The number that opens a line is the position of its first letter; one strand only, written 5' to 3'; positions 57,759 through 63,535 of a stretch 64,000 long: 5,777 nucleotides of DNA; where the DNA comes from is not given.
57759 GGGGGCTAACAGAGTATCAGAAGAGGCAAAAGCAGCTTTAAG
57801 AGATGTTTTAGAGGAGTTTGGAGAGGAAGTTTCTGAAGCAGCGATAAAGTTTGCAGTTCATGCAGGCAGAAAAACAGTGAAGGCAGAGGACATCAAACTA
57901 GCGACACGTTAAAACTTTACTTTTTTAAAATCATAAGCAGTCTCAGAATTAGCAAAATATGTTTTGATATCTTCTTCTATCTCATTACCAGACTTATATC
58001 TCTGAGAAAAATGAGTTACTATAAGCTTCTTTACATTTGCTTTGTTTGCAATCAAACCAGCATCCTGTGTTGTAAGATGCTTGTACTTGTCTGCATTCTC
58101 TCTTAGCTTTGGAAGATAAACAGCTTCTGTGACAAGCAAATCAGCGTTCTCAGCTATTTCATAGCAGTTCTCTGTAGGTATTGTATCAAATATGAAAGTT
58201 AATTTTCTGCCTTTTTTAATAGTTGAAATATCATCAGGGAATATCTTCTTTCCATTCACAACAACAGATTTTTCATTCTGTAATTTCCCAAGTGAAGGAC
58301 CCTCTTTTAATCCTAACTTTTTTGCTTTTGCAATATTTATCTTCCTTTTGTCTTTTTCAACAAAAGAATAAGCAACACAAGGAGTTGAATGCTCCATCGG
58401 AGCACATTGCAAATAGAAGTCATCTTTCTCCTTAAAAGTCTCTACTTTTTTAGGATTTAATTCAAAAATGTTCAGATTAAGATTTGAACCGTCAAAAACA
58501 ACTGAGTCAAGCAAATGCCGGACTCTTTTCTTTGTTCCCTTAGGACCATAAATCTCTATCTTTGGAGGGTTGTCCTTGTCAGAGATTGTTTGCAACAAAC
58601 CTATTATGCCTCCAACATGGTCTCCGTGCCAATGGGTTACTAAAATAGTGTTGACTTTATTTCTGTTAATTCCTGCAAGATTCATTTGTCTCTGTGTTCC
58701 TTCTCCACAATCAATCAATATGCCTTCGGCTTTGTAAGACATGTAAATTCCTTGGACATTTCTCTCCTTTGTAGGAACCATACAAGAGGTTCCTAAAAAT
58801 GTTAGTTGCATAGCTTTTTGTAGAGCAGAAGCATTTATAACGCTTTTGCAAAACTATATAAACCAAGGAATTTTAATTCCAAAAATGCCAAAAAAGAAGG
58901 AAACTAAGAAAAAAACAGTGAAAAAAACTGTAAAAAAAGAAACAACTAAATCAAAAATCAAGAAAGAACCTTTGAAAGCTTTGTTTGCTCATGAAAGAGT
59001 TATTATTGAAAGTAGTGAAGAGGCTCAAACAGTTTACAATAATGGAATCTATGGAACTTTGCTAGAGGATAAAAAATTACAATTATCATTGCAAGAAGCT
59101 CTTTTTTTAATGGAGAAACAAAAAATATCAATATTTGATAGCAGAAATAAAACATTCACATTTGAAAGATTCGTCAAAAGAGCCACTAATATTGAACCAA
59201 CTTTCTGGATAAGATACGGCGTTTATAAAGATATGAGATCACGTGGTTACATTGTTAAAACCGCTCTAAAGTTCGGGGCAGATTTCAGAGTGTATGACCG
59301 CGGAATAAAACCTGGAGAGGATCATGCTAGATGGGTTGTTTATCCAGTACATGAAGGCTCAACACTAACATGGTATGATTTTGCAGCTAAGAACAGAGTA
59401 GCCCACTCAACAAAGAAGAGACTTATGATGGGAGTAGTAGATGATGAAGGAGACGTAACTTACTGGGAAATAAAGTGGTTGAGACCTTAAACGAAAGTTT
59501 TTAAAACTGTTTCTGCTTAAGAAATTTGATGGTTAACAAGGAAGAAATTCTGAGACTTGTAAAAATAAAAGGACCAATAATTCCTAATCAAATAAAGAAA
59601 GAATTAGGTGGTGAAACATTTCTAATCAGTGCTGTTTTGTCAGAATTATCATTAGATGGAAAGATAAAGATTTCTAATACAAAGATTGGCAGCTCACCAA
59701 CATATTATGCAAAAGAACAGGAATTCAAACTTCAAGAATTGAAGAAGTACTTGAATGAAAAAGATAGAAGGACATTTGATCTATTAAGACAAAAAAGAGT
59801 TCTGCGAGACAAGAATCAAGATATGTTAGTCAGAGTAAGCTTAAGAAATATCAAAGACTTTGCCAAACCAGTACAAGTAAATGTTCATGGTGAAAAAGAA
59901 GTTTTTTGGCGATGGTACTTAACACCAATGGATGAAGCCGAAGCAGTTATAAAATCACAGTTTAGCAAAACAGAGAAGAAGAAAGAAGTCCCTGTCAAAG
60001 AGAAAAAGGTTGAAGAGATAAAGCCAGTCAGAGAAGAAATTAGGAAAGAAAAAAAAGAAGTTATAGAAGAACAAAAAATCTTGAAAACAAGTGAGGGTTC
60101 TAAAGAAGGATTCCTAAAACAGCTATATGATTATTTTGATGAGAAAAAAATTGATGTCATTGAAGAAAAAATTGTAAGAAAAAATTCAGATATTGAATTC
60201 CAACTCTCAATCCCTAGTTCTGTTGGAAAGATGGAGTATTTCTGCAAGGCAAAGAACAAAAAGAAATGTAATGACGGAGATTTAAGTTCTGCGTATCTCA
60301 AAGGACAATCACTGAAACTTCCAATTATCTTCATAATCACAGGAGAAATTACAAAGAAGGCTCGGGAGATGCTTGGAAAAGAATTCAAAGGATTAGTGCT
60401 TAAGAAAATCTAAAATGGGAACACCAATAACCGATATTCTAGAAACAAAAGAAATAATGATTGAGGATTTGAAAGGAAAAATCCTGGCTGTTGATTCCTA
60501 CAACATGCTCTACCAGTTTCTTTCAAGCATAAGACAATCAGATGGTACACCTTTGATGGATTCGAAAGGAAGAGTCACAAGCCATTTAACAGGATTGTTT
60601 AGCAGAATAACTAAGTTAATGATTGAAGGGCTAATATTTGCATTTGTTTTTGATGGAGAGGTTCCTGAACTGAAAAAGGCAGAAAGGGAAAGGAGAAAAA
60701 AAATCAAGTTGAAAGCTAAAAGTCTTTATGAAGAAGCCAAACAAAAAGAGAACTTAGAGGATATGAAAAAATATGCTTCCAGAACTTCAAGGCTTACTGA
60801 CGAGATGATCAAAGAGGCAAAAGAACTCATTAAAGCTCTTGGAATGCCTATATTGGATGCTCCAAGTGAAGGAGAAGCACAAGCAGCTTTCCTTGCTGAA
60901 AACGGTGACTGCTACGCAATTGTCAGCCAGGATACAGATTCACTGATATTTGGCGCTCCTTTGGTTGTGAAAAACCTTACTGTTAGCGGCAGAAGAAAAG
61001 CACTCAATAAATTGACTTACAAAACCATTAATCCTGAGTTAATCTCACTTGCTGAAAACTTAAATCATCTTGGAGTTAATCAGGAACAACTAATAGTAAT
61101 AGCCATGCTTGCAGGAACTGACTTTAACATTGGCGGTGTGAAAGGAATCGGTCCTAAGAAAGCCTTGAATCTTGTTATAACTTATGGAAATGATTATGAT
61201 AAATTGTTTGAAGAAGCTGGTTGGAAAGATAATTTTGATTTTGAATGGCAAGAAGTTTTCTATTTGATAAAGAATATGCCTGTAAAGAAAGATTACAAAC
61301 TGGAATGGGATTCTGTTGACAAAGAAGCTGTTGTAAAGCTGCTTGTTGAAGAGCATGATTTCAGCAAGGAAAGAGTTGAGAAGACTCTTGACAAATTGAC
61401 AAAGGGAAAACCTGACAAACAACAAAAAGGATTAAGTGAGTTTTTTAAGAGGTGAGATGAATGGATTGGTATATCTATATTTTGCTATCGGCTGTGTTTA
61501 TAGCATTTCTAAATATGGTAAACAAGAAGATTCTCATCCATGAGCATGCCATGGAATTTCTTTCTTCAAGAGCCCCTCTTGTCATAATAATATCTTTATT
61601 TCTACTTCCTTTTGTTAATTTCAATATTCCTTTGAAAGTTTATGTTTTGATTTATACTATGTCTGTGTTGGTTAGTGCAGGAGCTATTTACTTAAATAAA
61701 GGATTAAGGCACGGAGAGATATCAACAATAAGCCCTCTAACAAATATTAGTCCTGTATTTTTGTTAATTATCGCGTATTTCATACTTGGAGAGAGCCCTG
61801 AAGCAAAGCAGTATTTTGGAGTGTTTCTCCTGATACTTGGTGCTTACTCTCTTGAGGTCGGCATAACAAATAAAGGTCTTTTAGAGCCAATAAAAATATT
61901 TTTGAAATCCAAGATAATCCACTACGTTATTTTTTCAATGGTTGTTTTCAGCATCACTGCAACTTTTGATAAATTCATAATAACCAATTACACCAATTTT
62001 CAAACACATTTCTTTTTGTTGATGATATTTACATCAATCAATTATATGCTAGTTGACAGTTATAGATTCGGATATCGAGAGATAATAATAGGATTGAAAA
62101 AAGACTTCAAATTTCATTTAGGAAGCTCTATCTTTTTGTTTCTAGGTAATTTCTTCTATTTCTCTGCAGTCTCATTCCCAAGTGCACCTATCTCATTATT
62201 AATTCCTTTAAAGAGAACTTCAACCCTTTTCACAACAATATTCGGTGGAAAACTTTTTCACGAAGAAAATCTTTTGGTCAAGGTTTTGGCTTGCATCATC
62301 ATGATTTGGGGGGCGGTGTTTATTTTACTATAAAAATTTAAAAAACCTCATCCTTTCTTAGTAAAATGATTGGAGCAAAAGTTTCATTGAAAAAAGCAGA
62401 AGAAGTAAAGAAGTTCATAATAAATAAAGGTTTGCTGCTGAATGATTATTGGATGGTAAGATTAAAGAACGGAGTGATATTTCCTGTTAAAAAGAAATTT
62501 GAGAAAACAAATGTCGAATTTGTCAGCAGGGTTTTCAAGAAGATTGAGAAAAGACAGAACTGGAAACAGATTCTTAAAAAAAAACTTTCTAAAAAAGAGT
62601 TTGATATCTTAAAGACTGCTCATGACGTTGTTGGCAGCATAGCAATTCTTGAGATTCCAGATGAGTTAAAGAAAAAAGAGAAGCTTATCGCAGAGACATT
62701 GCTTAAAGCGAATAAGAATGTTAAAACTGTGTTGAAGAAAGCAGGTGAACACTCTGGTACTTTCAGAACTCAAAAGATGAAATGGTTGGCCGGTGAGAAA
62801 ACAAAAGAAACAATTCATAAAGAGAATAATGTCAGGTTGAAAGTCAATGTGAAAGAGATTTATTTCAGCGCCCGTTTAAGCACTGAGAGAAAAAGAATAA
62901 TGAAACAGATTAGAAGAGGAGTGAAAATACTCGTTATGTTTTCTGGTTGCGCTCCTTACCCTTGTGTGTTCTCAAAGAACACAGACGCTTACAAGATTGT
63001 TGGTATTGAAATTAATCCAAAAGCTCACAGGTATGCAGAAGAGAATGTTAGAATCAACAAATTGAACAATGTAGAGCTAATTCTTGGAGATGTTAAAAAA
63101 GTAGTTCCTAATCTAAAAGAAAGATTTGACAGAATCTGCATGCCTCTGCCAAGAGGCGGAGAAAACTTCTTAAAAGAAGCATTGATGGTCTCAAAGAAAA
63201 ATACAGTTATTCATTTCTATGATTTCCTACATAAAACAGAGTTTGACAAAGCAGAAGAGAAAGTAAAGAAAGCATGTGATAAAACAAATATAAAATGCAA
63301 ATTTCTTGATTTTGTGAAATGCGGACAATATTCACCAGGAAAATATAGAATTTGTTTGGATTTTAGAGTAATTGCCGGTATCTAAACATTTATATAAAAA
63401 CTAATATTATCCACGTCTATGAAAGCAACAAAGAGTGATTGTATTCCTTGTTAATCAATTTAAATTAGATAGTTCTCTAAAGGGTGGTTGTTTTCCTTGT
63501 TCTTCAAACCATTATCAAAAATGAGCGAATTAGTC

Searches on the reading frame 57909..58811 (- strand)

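Call 20: search_protein_families(library=pfam, proteins=[window:57909-58811:-], max_evalue=0.0001)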
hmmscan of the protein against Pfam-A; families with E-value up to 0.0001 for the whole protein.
window:57909-58811:- (300 aa): 4 families
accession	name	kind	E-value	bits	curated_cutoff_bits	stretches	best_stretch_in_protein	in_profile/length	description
PF12706.13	Lactamase_B_2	-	3.9e-15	56.4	27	1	31-145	3-116/200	Beta-lactamase superfamily domain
PF00753.33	Lactamase_B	-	6.3e-11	43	22.7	1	29-77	16-68/196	Metallo-beta-lactamase superfamily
PF23023.1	Anti-Pycsar_Apyc1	-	6.5e-06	26.2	50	1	2-70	4-71/250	Anti-Pycsar protein Apyc1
PF13691.12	Lactamase_B_4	-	3.7e-05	23.7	27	1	22-68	15-63/63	tRNase Z endonuclease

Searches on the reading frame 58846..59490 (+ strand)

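Call 20: search_protein_families(library=pfam, proteins=[window:58846-59490:+], max_evalue=0.0001)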
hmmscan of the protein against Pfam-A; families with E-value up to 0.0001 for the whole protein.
window:58846-59490:+ (214 aa): 2 families
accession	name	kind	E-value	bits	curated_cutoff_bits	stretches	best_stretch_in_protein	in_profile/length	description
PF01974.23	tRNA_int_endo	-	2.2e-29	101.8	27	1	120-206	1-85/85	tRNA intron endonuclease, catalytic C-terminal domain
PF02778.19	tRNA_int_endo_N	-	1.7e-15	56.7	21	1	45-109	3-66/67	tRNA intron endonuclease, N-terminal domain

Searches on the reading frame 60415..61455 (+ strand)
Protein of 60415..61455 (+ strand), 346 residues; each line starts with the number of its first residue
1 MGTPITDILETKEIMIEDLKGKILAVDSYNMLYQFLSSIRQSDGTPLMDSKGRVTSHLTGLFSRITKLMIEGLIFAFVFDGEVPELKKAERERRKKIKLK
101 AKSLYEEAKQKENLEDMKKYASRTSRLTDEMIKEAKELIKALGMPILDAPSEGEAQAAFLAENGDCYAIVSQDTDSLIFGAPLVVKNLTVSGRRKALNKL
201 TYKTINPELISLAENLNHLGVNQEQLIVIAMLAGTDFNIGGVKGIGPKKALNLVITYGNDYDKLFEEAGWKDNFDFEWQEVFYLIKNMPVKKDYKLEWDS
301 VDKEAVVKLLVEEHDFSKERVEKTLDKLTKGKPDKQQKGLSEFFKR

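Call 48: search_protein_families(library=pfam, proteins=[window:60415-61455:+], max_evalue=0.001)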
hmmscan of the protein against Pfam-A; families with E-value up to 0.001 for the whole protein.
window:60415-61455:+ (346 aa): 3 families
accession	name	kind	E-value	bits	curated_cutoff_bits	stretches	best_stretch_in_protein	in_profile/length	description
PF00867.23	XPG_I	-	1.6e-24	86.6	24.9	1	143-236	1-89/89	XPG I-region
PF00752.23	XPG_N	-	6.9e-17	62.2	22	1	12-99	17-99/101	XPG N-terminal domain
PF01367.25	5_3_exonuc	-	0.0003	21.7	40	0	222-266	2-46/97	5'-3' exonuclease, C-terminal SAM fold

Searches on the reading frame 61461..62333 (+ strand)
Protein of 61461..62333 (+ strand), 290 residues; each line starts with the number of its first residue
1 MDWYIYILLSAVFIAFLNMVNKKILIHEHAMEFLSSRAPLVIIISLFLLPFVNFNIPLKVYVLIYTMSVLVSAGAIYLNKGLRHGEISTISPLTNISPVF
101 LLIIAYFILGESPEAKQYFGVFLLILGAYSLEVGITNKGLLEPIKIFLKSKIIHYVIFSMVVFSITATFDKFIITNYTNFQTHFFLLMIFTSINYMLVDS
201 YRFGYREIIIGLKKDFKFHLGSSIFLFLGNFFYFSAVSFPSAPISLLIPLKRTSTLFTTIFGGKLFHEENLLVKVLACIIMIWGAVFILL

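Call 48: search_protein_families(library=pfam, proteins=[window:61461-62333:+], max_evalue=0.001)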
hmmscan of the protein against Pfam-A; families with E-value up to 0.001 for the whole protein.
window:61461-62333:+ (290 aa): 1 family
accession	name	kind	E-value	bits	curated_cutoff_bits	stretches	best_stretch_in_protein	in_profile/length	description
PF00892.27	EamA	-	5.7e-20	72.4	28.2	2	3-129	3-131/135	EamA-like transporter family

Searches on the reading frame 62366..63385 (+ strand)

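Call 48: search_protein_families(library=pfam, proteins=[window:62366-63385:+], max_evalue=0.001)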
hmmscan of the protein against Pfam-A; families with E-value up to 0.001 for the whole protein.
window:62366-63385:+ (339 aa): 5 families
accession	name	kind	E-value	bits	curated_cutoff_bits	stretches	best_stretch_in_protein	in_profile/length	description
PF02475.24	TRM5-TYW2_MTfase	-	3.1e-41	141.5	28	1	149-310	1-162/164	TRM5/TYW2 methyltransferase domain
PF25133.1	TYW2_N_2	-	4.1e-20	72.1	27.7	1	67-146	2-79/79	TYW2 N-terminal domain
PF13847.12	Methyltransf_31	-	3.9e-07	30.3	27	1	209-305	29-127/145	Methyltransferase domain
PF18093.7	Trm5_N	-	9.3e-05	22.6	22.7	1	5-47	3-45/47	tRNA methyltransferase 5 N-terminal domain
PF13649.12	Methyltransf_25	-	0.00034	21.7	27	0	205-259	18-70/97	Methyltransferase domain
